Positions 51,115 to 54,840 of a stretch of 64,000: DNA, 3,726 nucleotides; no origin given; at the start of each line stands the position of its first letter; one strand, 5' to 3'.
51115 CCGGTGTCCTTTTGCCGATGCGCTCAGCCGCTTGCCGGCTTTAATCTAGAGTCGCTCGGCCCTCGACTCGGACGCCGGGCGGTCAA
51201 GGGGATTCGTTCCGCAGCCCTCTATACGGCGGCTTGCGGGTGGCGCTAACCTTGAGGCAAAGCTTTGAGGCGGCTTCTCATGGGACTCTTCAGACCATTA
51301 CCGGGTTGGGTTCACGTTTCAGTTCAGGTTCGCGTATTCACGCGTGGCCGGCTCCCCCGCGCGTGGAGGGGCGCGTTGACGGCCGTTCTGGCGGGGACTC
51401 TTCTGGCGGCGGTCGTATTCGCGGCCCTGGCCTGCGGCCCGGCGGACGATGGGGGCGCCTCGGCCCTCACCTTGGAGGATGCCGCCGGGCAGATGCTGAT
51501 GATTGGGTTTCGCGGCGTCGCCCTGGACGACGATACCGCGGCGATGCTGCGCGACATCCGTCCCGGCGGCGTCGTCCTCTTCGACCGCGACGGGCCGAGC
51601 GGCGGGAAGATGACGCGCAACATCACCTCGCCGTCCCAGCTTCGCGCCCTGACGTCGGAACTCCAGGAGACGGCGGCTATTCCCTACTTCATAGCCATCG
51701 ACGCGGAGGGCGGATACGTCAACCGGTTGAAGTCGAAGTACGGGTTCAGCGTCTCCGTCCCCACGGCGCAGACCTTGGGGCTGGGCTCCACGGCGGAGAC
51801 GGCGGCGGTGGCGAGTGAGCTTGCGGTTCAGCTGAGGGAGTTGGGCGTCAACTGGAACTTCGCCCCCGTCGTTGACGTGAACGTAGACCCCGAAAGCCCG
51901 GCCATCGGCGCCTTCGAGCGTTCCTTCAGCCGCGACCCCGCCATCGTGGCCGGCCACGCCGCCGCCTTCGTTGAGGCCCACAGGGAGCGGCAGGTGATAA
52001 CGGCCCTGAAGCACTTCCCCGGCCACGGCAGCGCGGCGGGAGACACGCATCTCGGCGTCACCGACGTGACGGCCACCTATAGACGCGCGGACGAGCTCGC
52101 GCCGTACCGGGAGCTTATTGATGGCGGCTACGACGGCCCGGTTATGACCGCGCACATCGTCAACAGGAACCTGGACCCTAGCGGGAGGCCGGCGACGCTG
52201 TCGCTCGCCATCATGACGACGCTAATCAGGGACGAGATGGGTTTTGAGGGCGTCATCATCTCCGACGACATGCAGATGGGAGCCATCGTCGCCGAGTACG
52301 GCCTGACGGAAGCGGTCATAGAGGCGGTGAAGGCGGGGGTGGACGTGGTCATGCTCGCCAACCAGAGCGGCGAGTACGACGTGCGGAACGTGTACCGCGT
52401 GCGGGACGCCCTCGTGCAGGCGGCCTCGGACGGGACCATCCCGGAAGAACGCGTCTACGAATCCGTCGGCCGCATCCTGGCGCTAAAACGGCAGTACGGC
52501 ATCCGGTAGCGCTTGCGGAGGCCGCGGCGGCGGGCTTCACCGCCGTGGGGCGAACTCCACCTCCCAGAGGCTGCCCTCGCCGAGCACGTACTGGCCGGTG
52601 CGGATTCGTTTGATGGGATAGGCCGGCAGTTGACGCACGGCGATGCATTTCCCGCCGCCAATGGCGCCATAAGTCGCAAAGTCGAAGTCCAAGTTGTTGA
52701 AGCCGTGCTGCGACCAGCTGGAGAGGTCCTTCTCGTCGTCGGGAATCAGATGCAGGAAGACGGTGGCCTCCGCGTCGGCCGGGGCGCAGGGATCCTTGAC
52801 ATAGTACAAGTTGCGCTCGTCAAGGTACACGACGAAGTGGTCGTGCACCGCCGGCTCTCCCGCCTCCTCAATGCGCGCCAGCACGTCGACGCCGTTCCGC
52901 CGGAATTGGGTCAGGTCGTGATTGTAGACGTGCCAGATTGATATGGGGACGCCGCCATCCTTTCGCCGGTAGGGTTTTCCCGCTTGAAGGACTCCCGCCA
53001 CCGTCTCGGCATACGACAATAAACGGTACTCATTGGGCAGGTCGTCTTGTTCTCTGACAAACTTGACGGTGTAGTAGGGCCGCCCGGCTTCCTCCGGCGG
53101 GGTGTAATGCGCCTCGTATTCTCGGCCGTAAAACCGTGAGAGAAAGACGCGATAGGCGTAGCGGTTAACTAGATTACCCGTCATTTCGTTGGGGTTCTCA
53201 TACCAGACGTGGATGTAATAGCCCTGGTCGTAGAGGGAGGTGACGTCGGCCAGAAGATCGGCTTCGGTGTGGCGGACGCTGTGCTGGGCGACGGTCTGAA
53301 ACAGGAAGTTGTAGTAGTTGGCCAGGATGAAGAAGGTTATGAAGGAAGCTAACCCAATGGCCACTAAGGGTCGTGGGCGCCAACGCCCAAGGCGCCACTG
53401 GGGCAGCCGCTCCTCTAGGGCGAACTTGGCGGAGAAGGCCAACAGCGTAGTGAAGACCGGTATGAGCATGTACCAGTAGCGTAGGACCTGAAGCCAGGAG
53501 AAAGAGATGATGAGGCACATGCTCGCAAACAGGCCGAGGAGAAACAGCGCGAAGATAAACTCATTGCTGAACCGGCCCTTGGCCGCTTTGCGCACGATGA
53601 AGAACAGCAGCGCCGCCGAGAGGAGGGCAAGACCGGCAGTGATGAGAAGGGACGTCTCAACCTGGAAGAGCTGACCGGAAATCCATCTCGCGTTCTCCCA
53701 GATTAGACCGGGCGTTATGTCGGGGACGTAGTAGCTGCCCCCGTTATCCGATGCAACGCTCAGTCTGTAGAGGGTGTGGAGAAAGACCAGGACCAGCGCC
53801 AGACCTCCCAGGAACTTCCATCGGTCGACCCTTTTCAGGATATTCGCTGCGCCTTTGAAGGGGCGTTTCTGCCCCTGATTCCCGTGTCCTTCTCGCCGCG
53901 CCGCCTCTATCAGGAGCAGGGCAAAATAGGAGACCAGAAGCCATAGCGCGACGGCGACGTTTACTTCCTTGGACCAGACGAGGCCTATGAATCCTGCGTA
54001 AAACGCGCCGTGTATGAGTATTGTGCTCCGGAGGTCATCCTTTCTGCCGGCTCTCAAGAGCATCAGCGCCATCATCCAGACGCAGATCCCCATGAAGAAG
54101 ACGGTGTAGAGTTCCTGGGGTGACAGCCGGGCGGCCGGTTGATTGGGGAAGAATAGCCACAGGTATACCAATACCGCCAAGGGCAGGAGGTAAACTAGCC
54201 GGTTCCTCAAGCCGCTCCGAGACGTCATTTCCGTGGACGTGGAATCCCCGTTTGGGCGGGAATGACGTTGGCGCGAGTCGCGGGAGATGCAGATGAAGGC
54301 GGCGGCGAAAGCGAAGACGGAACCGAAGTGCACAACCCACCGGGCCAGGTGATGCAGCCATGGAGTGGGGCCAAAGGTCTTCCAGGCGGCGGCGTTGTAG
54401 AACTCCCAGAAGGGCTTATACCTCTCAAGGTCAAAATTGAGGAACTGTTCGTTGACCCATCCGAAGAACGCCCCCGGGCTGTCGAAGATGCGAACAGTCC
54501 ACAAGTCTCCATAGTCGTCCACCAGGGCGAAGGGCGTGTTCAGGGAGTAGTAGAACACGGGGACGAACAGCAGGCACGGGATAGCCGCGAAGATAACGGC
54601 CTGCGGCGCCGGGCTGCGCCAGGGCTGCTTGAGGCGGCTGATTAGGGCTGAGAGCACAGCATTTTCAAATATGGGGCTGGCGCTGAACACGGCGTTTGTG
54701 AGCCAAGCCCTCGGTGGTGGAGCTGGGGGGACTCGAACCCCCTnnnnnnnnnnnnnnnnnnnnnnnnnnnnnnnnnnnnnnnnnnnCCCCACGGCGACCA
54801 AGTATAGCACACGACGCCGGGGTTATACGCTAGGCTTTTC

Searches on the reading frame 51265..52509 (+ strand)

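Call 100: search_protein_families(library=pfam, proteins=[window:51265-52509:+], max_evalue=1)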
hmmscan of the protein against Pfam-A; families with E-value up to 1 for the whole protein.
window:51265-52509:+ (414 aa): 2 families
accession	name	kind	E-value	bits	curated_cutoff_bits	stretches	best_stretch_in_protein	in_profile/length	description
PF00933.27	Glyco_hydro_3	-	2e-67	228.3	27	1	69-406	1-315/316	Glycosyl hydrolase family 3 N terminal domain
PF19496.4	DUF6031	-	0.0088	16.3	25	1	313-409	55-152/175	Family of unknown function (DUF6031)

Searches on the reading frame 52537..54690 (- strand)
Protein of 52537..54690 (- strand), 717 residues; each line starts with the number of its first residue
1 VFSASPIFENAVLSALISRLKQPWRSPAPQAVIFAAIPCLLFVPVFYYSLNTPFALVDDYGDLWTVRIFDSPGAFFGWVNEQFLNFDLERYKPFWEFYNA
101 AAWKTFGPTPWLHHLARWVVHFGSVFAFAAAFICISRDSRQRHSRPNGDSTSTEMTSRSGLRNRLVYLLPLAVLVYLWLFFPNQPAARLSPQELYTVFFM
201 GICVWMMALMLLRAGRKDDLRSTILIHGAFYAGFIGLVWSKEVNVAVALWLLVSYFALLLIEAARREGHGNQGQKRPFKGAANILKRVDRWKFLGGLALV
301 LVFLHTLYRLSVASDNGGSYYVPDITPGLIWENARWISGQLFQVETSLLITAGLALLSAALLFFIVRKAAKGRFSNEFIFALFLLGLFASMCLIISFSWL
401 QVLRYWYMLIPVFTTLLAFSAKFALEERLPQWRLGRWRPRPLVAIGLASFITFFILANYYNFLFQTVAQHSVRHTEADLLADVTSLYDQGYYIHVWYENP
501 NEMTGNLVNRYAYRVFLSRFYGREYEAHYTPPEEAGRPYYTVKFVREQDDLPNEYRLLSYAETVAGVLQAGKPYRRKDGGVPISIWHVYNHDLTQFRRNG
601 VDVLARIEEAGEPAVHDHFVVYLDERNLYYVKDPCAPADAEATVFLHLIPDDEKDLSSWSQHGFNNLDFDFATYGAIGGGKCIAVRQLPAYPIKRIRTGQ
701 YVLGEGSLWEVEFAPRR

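Call 12: search_protein_families(library=ncbifam, proteins=[window:52537-54690:-], max_evalue=0.1)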
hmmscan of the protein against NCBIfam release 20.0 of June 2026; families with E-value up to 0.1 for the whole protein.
window:52537-54690:- (717 aa): 2 families
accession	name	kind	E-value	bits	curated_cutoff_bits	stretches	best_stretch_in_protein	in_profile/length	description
NF053727.1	iron_NGO0322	subfamily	0.007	16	125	1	582-656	2-74/158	NGO0322 family iron-responsive protein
NF006751.0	PRK09272.1-4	subfamily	0.025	15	154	1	154-238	20-108/116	hypothetical protein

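Call 58: search_protein_families(library=pfam, proteins=[window:52537-54690:-], max_evalue=0.001)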
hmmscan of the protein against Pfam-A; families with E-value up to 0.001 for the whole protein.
window:52537-54690:- (717 aa): 0 families
